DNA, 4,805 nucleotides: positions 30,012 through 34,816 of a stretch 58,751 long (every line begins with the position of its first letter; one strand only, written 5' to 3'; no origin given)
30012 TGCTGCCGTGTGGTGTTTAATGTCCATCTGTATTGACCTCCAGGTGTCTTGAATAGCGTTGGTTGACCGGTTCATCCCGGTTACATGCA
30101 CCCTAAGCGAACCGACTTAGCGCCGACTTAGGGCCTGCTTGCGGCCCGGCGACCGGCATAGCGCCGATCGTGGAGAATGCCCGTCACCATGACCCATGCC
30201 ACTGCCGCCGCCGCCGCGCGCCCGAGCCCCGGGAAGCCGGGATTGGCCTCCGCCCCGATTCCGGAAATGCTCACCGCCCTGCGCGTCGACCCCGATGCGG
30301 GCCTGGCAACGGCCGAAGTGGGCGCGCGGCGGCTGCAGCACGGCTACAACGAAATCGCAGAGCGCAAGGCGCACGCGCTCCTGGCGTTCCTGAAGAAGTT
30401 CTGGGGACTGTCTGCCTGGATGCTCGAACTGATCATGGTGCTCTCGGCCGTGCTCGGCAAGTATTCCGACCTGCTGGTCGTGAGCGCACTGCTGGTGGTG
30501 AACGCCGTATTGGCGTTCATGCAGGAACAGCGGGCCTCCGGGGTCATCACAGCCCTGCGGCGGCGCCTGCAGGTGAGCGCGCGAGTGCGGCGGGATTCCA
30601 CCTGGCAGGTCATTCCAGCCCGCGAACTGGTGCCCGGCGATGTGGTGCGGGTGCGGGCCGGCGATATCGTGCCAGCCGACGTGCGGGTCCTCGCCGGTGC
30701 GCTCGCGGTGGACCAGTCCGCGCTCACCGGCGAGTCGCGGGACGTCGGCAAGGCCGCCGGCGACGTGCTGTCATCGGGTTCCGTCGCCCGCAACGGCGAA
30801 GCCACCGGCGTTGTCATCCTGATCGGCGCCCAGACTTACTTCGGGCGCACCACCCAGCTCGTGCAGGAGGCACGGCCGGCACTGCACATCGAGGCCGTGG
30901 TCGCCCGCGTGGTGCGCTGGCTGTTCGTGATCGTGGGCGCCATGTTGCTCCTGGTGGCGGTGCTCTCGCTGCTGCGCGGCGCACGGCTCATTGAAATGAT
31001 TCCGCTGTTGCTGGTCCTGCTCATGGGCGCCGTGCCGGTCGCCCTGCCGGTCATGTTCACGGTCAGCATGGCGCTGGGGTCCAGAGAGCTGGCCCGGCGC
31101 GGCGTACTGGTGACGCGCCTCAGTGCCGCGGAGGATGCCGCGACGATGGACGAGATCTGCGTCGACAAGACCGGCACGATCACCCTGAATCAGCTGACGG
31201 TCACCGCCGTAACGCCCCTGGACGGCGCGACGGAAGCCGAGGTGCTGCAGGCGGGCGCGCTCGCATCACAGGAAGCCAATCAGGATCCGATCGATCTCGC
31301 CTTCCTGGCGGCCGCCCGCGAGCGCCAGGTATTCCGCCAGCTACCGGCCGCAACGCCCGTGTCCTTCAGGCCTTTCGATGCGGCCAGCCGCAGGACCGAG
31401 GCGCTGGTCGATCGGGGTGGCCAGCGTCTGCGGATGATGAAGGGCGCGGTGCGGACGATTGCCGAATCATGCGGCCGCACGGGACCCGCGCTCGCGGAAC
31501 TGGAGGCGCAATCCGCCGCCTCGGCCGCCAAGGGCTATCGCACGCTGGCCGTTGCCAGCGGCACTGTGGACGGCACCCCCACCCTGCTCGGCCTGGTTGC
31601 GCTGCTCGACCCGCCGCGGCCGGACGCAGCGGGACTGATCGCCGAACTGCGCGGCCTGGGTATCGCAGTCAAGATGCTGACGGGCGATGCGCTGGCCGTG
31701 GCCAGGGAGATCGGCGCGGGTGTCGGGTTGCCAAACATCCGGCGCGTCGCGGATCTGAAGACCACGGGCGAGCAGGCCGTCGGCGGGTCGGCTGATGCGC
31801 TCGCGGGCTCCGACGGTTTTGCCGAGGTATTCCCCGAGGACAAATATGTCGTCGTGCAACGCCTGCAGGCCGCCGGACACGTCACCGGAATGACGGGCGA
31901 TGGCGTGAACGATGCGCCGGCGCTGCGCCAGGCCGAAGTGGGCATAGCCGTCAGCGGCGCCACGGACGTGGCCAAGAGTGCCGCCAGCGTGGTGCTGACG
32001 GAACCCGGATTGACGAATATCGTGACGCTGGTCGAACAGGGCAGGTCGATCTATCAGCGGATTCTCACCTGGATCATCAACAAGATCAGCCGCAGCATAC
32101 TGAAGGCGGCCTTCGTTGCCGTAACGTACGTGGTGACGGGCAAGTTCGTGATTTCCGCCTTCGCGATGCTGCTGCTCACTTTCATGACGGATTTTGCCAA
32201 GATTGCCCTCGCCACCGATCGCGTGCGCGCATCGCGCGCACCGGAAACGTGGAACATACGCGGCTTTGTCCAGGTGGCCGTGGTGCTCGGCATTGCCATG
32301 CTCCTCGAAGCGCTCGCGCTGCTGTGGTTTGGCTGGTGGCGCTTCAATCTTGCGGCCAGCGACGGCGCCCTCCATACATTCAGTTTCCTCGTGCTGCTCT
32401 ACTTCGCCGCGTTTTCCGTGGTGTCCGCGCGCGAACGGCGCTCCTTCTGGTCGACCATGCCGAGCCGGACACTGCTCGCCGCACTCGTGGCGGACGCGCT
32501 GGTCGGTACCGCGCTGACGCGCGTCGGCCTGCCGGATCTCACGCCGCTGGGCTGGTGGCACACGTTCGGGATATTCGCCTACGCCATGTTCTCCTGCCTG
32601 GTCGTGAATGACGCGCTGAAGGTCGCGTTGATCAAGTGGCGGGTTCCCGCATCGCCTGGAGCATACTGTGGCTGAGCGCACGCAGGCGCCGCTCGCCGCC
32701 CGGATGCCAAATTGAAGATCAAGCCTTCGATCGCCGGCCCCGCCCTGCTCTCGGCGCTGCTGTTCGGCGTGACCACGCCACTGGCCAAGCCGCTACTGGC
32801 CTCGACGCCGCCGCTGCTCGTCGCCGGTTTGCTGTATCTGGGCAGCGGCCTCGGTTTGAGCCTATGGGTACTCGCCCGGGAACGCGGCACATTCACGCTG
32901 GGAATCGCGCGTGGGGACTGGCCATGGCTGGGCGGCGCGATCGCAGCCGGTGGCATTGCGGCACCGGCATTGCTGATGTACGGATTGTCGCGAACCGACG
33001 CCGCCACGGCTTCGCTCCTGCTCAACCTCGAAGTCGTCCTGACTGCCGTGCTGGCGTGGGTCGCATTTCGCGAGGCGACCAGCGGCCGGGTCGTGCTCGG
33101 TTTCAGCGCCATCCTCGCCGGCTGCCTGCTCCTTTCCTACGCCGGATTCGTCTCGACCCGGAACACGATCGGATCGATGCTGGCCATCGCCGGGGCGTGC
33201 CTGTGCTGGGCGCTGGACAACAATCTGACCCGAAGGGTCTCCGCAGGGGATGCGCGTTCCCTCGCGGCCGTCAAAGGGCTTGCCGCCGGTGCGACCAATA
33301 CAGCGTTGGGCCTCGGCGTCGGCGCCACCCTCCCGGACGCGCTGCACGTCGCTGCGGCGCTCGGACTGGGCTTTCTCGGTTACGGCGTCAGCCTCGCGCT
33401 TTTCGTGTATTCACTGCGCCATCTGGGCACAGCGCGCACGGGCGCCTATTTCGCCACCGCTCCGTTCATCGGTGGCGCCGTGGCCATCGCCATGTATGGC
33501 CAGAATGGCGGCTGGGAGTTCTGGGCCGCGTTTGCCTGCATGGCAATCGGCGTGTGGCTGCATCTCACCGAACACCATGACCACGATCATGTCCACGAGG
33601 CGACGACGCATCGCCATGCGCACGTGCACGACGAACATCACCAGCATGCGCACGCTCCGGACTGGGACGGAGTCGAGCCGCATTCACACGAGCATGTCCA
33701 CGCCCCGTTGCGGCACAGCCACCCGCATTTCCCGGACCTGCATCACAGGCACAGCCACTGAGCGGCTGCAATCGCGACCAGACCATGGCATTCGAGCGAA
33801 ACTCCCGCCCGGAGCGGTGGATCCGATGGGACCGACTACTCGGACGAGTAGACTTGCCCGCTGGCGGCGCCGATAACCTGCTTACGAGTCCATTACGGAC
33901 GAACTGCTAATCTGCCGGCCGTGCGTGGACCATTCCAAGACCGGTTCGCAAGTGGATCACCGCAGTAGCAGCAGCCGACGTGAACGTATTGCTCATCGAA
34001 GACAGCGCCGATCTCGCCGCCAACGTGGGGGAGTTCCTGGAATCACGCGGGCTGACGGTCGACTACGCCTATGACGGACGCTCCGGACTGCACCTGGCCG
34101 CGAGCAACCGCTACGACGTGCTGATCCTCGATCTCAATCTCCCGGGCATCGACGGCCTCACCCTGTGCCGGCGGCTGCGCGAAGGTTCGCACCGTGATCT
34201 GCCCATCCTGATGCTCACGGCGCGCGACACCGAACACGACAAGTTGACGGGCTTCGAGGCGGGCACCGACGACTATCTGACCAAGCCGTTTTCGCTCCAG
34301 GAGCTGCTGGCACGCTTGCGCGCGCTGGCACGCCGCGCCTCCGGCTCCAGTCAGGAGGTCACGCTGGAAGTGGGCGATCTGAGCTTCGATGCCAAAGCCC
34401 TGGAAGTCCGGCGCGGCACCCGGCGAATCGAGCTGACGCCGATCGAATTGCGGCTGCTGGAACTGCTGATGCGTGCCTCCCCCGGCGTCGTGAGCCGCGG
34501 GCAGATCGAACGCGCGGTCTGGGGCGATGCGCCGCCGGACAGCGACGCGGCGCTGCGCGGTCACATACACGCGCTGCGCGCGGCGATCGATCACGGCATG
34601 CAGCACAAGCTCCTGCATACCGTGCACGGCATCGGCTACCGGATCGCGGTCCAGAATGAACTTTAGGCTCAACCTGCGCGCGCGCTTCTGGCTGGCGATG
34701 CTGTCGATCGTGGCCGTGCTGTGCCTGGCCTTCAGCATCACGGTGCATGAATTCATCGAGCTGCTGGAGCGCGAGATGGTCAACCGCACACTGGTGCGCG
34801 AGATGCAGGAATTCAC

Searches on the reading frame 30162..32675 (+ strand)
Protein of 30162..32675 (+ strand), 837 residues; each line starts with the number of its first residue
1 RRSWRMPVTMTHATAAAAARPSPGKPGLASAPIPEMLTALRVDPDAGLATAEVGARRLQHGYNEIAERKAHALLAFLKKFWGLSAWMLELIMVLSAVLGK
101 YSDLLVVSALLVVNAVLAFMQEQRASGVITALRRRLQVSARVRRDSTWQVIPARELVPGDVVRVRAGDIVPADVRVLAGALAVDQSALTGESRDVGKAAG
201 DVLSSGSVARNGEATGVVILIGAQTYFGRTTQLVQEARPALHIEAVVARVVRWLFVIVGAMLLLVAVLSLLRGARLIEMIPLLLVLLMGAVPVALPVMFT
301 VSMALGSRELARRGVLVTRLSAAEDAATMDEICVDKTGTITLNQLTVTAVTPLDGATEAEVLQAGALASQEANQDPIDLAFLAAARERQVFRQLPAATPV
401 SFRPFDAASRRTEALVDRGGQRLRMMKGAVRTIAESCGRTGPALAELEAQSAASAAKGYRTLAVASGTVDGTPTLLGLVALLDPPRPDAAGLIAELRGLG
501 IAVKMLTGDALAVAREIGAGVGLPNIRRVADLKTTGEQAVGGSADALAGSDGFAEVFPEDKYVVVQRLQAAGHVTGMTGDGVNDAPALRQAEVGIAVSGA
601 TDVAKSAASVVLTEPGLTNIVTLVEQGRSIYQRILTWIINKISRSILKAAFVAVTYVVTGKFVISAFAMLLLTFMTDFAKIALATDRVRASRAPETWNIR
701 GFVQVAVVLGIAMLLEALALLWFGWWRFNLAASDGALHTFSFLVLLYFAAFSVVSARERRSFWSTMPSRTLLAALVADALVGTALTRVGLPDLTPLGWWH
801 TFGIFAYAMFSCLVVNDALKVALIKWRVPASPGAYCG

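Call 97: search_protein_families(library=pfam, proteins=[window:30162-32675:+], max_evalue=0.0001)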
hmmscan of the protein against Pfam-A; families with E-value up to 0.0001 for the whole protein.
window:30162-32675:+ (837 aa): 4 families
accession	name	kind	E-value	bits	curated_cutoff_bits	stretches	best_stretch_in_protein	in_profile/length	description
PF00122.25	E1-E2_ATPase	-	3.4e-44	151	28.1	1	137-313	4-181/181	E1-E2 ATPase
PF00702.32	Hydrolase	-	1e-17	65.6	26.4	1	332-591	4-190/191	haloacid dehalogenase-like hydrolase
PF00690.31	Cation_ATPase_N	-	8.7e-10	38.6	20.4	1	31-95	4-69/69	Cation transporter/ATPase, N-terminus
PF00689.26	Cation_ATPase_C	-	1.9e-06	28.2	27.3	1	663-815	3-169/175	Cation transporting ATPase, C-terminus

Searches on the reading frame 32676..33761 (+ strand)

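Call 97: search_protein_families(library=pfam, proteins=[window:32676-33761:+], max_evalue=0.0001)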
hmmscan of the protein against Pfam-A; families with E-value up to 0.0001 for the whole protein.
window:32676-33761:+ (361 aa): 1 family
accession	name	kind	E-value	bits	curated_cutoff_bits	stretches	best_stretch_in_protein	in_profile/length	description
PF00892.27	EamA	-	3.8e-23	82.7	28.2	2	23-154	7-134/135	EamA-like transporter family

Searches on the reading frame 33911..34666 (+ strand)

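Call 97: search_protein_families(library=pfam, proteins=[window:33911-34666:+], max_evalue=0.0001)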
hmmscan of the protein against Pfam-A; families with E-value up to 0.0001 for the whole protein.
window:33911-34666:+ (251 aa): 2 families
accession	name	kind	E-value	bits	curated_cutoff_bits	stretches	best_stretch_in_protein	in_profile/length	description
PF00072.30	Response_reg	-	4.4e-29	101.3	30.2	1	26-136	1-110/111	Response regulator receiver domain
PF00486.34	Trans_reg_C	-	4.5e-19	68.7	26.2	1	171-245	2-77/77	Transcriptional regulatory protein, C terminal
